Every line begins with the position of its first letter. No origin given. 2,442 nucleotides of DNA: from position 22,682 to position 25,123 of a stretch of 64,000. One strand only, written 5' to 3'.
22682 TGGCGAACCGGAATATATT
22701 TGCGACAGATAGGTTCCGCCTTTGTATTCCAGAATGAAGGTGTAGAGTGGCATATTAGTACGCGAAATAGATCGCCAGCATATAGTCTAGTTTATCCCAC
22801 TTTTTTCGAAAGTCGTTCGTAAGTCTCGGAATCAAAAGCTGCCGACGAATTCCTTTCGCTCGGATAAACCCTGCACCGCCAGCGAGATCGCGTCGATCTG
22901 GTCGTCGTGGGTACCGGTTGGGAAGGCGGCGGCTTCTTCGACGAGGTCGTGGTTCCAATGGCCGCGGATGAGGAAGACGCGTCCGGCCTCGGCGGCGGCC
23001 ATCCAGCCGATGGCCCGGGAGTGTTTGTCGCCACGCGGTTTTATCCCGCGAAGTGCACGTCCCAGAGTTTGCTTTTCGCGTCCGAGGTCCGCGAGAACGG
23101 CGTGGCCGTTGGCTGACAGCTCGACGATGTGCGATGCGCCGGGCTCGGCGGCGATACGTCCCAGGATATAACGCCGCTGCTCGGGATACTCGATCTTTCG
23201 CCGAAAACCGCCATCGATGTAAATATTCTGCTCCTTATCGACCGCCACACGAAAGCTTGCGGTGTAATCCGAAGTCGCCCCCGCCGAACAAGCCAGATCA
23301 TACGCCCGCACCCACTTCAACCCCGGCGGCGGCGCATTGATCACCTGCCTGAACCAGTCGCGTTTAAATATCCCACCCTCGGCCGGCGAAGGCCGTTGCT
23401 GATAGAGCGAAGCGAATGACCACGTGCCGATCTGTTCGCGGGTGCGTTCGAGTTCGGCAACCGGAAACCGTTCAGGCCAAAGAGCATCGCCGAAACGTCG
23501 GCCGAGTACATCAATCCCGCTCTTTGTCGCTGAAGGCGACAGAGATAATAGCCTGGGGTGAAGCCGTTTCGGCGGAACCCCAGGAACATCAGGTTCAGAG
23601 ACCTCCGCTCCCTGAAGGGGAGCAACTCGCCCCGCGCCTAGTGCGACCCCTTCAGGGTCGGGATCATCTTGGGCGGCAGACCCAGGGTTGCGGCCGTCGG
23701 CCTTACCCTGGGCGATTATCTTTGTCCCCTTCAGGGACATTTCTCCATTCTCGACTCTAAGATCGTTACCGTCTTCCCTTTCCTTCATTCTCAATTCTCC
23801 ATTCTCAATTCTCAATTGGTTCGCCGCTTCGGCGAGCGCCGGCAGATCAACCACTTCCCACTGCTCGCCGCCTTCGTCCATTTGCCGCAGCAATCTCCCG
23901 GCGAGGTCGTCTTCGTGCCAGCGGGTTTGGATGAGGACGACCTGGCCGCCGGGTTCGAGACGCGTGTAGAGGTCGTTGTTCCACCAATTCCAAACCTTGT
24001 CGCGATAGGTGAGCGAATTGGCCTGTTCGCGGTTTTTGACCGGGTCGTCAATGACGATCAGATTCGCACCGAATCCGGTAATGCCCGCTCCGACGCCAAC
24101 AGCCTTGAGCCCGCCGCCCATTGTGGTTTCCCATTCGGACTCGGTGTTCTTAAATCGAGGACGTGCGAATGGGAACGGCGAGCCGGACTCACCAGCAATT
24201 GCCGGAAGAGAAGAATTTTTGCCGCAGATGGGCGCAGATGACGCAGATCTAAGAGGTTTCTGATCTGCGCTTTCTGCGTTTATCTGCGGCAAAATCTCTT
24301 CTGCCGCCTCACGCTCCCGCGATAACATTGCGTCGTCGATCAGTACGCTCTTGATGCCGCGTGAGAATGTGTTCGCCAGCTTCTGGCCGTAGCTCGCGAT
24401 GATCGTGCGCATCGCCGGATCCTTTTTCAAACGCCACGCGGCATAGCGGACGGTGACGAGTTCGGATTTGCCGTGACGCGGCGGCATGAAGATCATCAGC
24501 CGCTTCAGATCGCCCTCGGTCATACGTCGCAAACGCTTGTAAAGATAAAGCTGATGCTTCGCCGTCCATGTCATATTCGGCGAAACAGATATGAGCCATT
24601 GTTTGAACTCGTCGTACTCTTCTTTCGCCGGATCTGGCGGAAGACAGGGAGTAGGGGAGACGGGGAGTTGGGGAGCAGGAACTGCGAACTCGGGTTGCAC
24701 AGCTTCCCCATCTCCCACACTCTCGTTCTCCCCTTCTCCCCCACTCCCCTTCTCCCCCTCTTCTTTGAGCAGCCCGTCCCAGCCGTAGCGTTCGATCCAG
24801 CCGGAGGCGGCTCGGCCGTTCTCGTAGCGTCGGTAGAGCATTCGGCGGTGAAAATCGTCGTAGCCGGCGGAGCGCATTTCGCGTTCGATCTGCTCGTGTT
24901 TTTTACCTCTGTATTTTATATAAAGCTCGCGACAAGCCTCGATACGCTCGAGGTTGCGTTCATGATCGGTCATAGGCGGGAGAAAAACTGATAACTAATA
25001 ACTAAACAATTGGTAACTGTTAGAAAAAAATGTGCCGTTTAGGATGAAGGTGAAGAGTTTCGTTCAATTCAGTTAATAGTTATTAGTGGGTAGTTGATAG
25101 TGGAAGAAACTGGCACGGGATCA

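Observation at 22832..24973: Orphan terminase-like ORF that reads in frame through three separate repeat insertions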

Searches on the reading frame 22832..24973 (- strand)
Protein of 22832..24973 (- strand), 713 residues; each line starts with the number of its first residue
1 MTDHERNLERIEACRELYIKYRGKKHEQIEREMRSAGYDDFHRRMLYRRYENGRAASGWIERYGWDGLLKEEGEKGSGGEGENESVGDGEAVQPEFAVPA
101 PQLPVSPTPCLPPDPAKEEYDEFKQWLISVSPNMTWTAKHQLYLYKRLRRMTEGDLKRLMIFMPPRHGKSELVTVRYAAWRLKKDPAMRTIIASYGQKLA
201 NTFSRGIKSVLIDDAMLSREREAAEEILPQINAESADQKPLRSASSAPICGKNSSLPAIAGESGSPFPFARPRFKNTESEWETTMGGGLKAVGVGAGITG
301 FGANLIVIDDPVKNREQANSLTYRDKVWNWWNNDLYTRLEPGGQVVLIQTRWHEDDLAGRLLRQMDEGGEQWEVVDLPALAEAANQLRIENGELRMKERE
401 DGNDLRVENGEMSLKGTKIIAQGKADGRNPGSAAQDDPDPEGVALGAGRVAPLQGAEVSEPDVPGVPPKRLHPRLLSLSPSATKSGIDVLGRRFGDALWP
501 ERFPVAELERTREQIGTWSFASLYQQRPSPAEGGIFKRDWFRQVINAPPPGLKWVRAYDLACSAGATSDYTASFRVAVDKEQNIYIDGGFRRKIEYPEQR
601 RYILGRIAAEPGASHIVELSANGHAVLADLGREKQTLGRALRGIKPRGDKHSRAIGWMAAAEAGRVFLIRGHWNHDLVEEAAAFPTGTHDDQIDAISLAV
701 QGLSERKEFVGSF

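Call 3: search_protein_families(library=pfam, proteins=[window:22832-24973:-], max_evalue=0.1)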
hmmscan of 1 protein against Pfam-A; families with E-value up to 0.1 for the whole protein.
window:22832-24973:- (713 aa): 2 families
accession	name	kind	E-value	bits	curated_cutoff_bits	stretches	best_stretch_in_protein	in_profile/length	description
PF03237.21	Terminase_6N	-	1.8e-09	38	22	1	281-401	76-185/215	Terminase large subunit, T4likevirus-type, N-terminal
PF17289.8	Terminase_6C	-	1e-06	29.2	22.6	1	557-700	2-152/155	Terminase RNaseH-like domain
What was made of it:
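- On Phage terminase large subunit (TerL): PF03237 (call 3).
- On Intein / self-splicing intron: No such Pfam domain (call 3).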

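Call 4: search_protein_families(library=phrogs, proteins=[window:22832-24973:-], max_evalue=0.001)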
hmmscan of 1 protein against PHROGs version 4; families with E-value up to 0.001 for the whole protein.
window:22832-24973:- (713 aa): 7 families
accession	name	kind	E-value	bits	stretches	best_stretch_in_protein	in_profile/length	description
phrog_38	-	head and packaging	9.1e-93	313.3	1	117-706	270-706/760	terminase large subunit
phrog_4758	-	head and packaging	3.6e-51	174.9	2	276-383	131-239/243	terminase large subunit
phrog_5573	-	head and packaging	7e-28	98.7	1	495-698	24-229/250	terminase large subunit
phrog_979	-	head and packaging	1.5e-27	97.6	1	508-707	396-603/642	terminase large subunit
phrog_30251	-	head and packaging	2.1e-23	83.5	1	296-390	156-250/799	terminase large subunit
phrog_12171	-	head and packaging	1.6e-13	51.7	1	647-709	39-101/110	terminase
phrog_9453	-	head and packaging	4.3e-08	34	1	531-599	8-78/233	terminase large subunit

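Call 12: find_homologous_proteins(query=window:22832-24973:-, max_evalue=1e-10)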
Query window:22832-24973:- (713 aa): 7453 proteins with E <= 1e-10 among 8000 candidates; the best 120 are listed.
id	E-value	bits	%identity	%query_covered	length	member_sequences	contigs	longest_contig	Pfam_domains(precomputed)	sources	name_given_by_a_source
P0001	0.0e+0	1643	100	100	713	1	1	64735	PF17289.9,PF03237.22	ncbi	-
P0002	0.0e+0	1244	78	100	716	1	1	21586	PF17289.9,PF03237.22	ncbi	-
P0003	0.0e+0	1044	75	63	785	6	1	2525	PF17289.9,PF03237.22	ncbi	-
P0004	2.3e-253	861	54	99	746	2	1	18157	PF17289.9,PF03237.22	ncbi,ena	-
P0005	5.8e-230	783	52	99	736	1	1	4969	PF17289.9,PF03237.22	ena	-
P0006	3.2e-223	761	52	100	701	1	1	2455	PF17289.9,PF03237.22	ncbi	-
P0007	5.7e-220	750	53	100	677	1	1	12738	PF17289.9,PF03237.22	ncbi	-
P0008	2.0e-219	748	49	98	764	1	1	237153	PF17289.9,PF03237.22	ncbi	-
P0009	2.7e-212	725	51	98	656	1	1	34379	PF17289.9,PF03237.22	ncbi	-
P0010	1.6e-211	722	50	98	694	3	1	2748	PF17289.9,PF03237.22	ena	-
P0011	1.6e-211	722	53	54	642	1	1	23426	PF17289.9,PF03237.22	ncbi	ncbi:MAG: phage terminase large subunit [Pyrinomonadaceae bacterium]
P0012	6.7e-211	720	50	55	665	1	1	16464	PF17289.9,PF03237.22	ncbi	-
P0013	7.6e-211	720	53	54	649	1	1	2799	PF17289.9,PF03237.22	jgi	jgi:predicted phage terminase large subunit-like protein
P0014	1.1e-209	716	51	98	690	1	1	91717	PF17289.9,PF03237.22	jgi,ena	-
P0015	3.5e-208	711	50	97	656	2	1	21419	PF17289.9,PF03237.22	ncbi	-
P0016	5.1e-208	711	46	100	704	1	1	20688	PF17289.9,PF03237.22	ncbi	-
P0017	1.3e-205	703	50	98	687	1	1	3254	PF17289.9,PF03237.22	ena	-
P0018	6.4e-205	700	47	55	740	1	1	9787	PF17289.9,PF03237.22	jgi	-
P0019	5.6e-204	697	49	83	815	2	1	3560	PF17289.9,PF03237.22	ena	-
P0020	5.8e-203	694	50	98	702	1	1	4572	PF17289.9,PF03237.22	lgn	-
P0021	4.0e-202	691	48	98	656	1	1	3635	PF17289.9,PF03237.22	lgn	-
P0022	5.0e-202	691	52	55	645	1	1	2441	PF17289.9,PF03237.22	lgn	-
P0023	1.6e-201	689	46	100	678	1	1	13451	PF17289.9,PF03237.22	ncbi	-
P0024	4.6e-201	688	50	53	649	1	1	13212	PF17289.9,PF03237.22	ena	-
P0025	6.5e-201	687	50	99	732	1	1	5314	PF17289.9,PF03237.22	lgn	-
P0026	1.3e-200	686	49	54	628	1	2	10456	PF17289.9,PF03237.22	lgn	-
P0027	1.1e-199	683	51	54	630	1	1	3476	PF17289.9,PF03237.22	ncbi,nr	ncbi:MAG: phage terminase large subunit [Blastocatellia bacterium]|nr:phage terminase large subunit 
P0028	1.9e-199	682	47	99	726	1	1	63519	PF17289.9,PF03237.22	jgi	jgi:predicted phage terminase large subunit-like protein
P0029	2.0e-199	682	49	94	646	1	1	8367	PF17289.9,PF03237.22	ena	-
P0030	6.3e-199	681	46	100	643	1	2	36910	PF17289.9,PF03237.22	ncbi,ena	-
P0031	7.0e-199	680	48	100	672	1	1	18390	PF17289.9,PF03237.22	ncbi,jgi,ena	jgi:predicted phage terminase large subunit-like protein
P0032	1.8e-196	673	52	90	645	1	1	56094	PF03237.22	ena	-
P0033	3.2e-196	672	44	99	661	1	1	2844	PF17289.9,PF03237.22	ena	-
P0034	2.1e-193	662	45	99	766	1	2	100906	PF17289.9,PF03237.22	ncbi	ncbi:MAG: phage terminase large subunit [Pyrinomonadaceae bacterium]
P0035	4.5e-193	661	56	81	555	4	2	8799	PF17289.9,PF03237.22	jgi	-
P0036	1.3e-191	656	48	61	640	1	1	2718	PF17289.9,PF03237.22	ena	-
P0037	3.7e-191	655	47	98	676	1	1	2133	PF17289.9,PF03237.22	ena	-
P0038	4.7e-190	651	44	98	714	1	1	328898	PF17289.9,PF03237.22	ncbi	-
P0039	1.2e-189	650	45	98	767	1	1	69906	PF17289.9,PF03237.22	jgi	jgi:predicted phage terminase large subunit-like protein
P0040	4.3e-189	648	47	98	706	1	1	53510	PF17289.9,PF03237.22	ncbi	-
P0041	7.3e-189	647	45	98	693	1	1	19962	PF17289.9,PF03237.22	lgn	-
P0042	2.5e-188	646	53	62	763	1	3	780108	PF17289.9,PF03237.22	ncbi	ncbi:MAG: phage terminase large subunit [Pyrinomonadaceae bacterium]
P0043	8.4e-188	644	44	100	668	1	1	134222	PF17289.9,PF03237.22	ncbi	ncbi:MAG: phage terminase large subunit [Pyrinomonadaceae bacterium]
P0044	1.4e-187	643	50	53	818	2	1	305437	PF03237.22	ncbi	-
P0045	5.3e-187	641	47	97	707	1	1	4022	PF17289.9,PF03237.22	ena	-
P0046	1.2e-186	640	48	53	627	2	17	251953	PF17289.9,PF03237.22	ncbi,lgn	-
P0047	1.3e-186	640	46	97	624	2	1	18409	PF17289.9,PF03237.22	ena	-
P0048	2.0e-186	639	45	99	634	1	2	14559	PF17289.9,PF03237.22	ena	-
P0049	2.1e-186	639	56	37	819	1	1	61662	PF03237.22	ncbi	-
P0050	5.4e-186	638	50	56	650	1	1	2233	PF17289.9,PF03237.22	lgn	-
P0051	1.6e-185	636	46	96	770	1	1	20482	PF17289.9,PF03237.22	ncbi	-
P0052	2.4e-185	636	44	98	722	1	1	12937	PF17289.9,PF03237.22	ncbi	-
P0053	3.9e-185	635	44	99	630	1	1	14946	PF17289.9,PF03237.22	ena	-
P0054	2.8e-184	632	46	98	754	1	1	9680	PF17289.9,PF03237.22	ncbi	-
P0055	2.9e-184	632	47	82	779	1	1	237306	PF03237.22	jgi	jgi:predicted phage terminase large subunit-like protein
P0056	5.2e-184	631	48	52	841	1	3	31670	PF17289.9,PF03237.22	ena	-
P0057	5.3e-184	631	48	52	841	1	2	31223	PF17289.9,PF03237.22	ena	-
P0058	8.1e-184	631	48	52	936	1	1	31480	PF17289.9,PF03237.22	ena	-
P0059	1.1e-182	627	50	53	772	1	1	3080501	PF17289.9,PF03237.22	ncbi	ncbi:MAG: phage terminase large subunit [Pyrinomonadaceae bacterium]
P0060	7.4e-182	624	46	85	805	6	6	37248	PF17289.9,PF03237.22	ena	-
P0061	7.0e-181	621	42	99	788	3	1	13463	PF17289.9,PF03237.22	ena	-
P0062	7.9e-181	621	60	37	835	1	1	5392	PF17289.9,PF03237.22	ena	-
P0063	9.3e-181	621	47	87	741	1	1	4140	PF17289.9,PF03237.22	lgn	-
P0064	3.0e-180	619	47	59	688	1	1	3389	PF17289.9,PF03237.22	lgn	-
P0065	3.2e-180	619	39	99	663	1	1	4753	PF17289.9,PF03237.22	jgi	jgi:predicted phage terminase large subunit-like protein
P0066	7.2e-180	618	45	53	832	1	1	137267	PF17289.9,PF03237.22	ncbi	ncbi:MAG: phage terminase large subunit [Pyrinomonadaceae bacterium]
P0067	1.6e-179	617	54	38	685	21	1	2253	PF17289.9,PF03237.22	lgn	-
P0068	2.7e-179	616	42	98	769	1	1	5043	PF17289.9,PF03237.22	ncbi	-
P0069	3.4e-179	615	49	82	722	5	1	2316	PF17289.9,PF03237.22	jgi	-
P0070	8.6e-179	614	45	91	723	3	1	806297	PF17289.9,PF03237.22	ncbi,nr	ncbi:MAG: phage terminase large subunit [Pyrinomonadaceae bacterium]|nr:phage terminase large subuni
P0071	5.3e-178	611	46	53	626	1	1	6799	PF17289.9,PF03237.22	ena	-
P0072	6.2e-178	611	45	97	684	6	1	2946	PF17289.9,PF03237.22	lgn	-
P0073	1.2e-176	607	43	52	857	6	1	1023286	PF17289.9,PF03237.22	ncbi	-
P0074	1.9e-176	606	51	80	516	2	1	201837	PF17289.9,PF03237.22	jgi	-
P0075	2.8e-176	606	44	53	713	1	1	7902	PF17289.9,PF03237.22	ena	-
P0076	4.8e-176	605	43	98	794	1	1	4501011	PF17289.9,PF03237.22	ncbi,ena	-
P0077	8.6e-176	604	44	98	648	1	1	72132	PF17289.9,PF03237.22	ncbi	ncbi:MAG: phage terminase large subunit [Pyrinomonadaceae bacterium]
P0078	1.3e-175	604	41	97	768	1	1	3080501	PF17289.9,PF03237.22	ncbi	ncbi:MAG: terminase family protein [Pyrinomonadaceae bacterium]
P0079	5.3e-175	602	46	83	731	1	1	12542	PF17289.9,PF03237.22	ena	-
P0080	7.5e-175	601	46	54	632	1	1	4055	PF17289.9,PF03237.22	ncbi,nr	ncbi:MAG TPA: phage terminase large subunit [Pyrinomonadaceae bacterium]|nr:phage terminase large su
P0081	1.4e-174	600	52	76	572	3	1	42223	PF17289.9,PF03237.22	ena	-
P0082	1.6e-174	600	57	35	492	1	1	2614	PF17289.9,PF03237.22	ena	-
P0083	1.7e-174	600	44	97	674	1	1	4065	PF17289.9,PF03237.22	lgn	-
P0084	2.7e-174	599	43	98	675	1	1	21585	PF17289.9,PF03237.22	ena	-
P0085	3.3e-174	599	56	39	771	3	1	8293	PF17289.9,PF03237.22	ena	-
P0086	3.4e-174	599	56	39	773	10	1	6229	PF17289.9,PF03237.22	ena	-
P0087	4.4e-174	599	48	52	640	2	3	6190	PF17289.9,PF03237.22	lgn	-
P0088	7.4e-174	598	45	97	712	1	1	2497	PF17289.9,PF03237.22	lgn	-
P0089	7.2e-173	594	43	99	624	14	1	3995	PF17289.9,PF03237.22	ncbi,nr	ncbi:MAG TPA: phage terminase large subunit [Pyrinomonadaceae bacterium]|nr:phage terminase large su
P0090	9.1e-173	594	48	54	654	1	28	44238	PF17289.9,PF03237.22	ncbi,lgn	-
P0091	1.0e-172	594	44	55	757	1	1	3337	PF17289.9,PF03237.22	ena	-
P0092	1.4e-172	594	42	53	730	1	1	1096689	PF17289.9,PF03237.22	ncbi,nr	ncbi:MAG: phage terminase large subunit [Chloracidobacterium sp.]|nr:phage terminase large subunit [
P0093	1.4e-172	594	42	99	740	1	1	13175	PF17289.9,PF03237.22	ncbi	-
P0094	2.4e-172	593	45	97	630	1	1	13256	PF17289.9,PF03237.22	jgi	jgi:predicted phage terminase large subunit-like protein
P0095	2.5e-172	593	55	39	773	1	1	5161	PF17289.9,PF03237.22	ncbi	-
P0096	2.9e-172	593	49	81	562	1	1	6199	PF17289.9,PF03237.22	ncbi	-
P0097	5.3e-172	592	44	98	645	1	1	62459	PF17289.9,PF03237.22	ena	-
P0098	6.2e-172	591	47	52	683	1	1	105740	PF17289.9,PF03237.22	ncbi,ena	-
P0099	8.5e-172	591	42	98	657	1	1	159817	PF17289.9,PF03237.22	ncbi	-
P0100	1.0e-171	591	50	54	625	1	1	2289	PF17289.9,PF03237.22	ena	-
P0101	2.8e-171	589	45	98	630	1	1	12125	PF17289.9,PF03237.22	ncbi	-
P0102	3.1e-171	589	42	100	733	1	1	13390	PF17289.9,PF03237.22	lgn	-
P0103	3.4e-171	589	44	99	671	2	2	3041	PF17289.9,PF03237.22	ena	-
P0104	4.2e-171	589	43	99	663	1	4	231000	PF17289.9,PF03237.22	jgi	jgi:predicted phage terminase large subunit-like protein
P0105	6.5e-171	588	48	52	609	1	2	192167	PF17289.9,PF03237.22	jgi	jgi:predicted phage terminase large subunit-like protein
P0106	1.7e-170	587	47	33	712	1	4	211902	PF17289.9,PF03237.22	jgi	jgi:predicted phage terminase large subunit-like protein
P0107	2.1e-170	586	62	62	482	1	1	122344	PF17289.9,PF03237.22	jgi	-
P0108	2.8e-170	586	46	53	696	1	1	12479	PF17289.9,PF03237.22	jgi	-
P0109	3.3e-170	586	40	98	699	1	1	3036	PF17289.9,PF03237.22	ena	-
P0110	5.0e-170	585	42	99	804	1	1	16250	PF17289.9,PF03237.22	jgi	jgi:predicted phage terminase large subunit-like protein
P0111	6.9e-170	585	42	97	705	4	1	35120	PF17289.9,PF03237.22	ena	-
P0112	8.3e-170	584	44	98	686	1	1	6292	PF17289.9,PF03237.22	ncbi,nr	ncbi:MAG: phage terminase large subunit [Saprospiraceae bacterium]|nr:phage terminase large subunit 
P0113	9.6e-170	584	47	78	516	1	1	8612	PF17289.9,PF03237.22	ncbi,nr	ncbi:MAG TPA: phage terminase large subunit, partial [Pyrinomonadaceae bacterium]|nr:phage terminase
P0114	1.2e-169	584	43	83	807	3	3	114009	PF17289.9,PF03237.22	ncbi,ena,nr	ncbi:MAG TPA: phage terminase large subunit [Pyrinomonadaceae bacterium]|nr:phage terminase large su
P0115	1.3e-169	584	43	98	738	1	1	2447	PF17289.9,PF03237.22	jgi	jgi:predicted phage terminase large subunit-like protein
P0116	6.2e-169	581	45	54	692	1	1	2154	PF17289.9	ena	-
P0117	6.4e-169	581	46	52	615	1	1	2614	PF17289.9,PF03237.22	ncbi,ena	-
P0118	6.6e-169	581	43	98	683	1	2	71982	PF17289.9,PF03237.22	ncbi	ncbi:MAG: phage terminase large subunit [Pyrinomonadaceae bacterium]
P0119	1.3e-168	580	39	97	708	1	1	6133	PF17289.9,PF03237.22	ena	-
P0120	1.7e-168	580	49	81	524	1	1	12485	PF17289.9,PF03237.22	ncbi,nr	ncbi:MAG: phage terminase large subunit [Acidobacteria bacterium]|nr:phage terminase large subunit [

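Call 17: find_related_loci(query=A1, collection=genome_contigs, flank=10000)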
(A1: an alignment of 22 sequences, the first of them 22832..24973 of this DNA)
Query A1 (713 aa) in genome_contigs; peptide patterns used: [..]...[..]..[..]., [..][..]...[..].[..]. (x = any residue, [..] = any of these).
598 stretches matched a pattern (row limit reached: there are more); 540 encode a relative of the query (tblastn E <= 1e-3); the best 80 are kept; 80 distinct loci.
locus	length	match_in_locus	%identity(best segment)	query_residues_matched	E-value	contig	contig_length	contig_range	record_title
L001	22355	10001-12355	75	1-713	0e+0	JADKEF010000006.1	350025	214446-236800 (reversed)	MAG: Acidobacteria bacterium isolate OdNW_18-Q3-R42-56_MAXAC.155 tig00002840-10-3484940, whole genome shotgun sequence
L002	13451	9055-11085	46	4-713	0e+0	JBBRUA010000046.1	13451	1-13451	MAG: Pyrinomonadales bacterium isolate La3_concoct.064 La3_concoct.064_K_2145565_L_13451_cov_13.4170, whole genome shotg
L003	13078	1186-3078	50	9-701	0e+0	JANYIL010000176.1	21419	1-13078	MAG: Chloracidobacterium sp. isolate GL140_2_metabinner_68 GL140_2_k141_434202, whole genome shotgun sequence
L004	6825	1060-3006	46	9-713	0e+0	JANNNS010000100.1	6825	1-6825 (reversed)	MAG: Acidobacteriota bacterium isolate SOY_34_metabat_77_sub SOY_34_k141_3253101, whole genome shotgun sequence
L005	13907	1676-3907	46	13-700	0e+0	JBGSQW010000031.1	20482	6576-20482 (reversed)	MAG: Pyrinomonadaceae bacterium isolate JTS-AC342 k141_3462612, whole genome shotgun sequence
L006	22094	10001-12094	44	14-713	0e+0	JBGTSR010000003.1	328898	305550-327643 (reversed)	MAG: Acidobacteriota bacterium isolate WDNA12_bin.36.orig NODE_10_length_328898_cov_4.538171, whole genome shotgun seque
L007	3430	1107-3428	52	7-700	0e+0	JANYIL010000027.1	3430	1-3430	MAG: Chloracidobacterium sp. isolate GL140_2_metabinner_68 GL140_2_k141_9809, whole genome shotgun sequence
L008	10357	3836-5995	44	7-705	8e-179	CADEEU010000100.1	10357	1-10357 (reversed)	MAG: uncultured Acidobacteria bacterium isolate Acidobacteria sp. RBC098 genome assembly, contig: MAG098_100, whole geno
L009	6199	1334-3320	49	1-713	3e-180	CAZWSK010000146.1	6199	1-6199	MAG TPA_asm: uncultured Chloracidobacterium sp. isolate binchicken_co179_82 genome assembly, contig: NODE_21133_length_6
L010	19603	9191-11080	48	9-700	1e-176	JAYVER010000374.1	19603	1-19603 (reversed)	MAG: Chloracidobacterium sp. isolate GL35_DN_metabinner_6 GL35_DN_metabinner_6_373, whole genome shotgun sequence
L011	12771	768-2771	44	1-713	3e-172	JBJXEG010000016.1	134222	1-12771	MAG: Pyrinomonadaceae bacterium isolate P.bin.181 k127_419780, whole genome shotgun sequence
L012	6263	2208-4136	46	1-713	6e-174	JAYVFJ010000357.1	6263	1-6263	MAG: Chloracidobacterium sp. isolate GL44_Down_metabinner_2 GL44_Down_metabinner_2_356, whole genome shotgun sequence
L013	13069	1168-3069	44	9-705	7e-168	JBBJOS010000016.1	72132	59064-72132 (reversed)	MAG: Pyrinomonadaceae bacterium isolate RDP_SRG_07 MBC-RDOWN_F0-S0_97, whole genome shotgun sequence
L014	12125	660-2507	45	9-705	2e-163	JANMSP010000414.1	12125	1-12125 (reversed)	MAG: Pyrinomonadaceae bacterium isolate SOY_29_metabat_399 SOY_29_k141_1478175, whole genome shotgun sequence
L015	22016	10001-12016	43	7-706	2e-161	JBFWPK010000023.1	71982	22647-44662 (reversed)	MAG: Pyrinomonadaceae bacterium isolate CA_2019_TPBF_158 NODE_2889_length_71982_cov_17.473857_TPBF, whole genome shotgun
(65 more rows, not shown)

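Call 30: search_protein_families(library=padloc, proteins=[window:22832-24973:-], max_evalue=0.01)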
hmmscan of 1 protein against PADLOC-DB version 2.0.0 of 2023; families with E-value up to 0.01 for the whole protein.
window:22832-24973:- (713 aa): 0 families
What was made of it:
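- Tried and rejected: No defence-system match (call 30).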
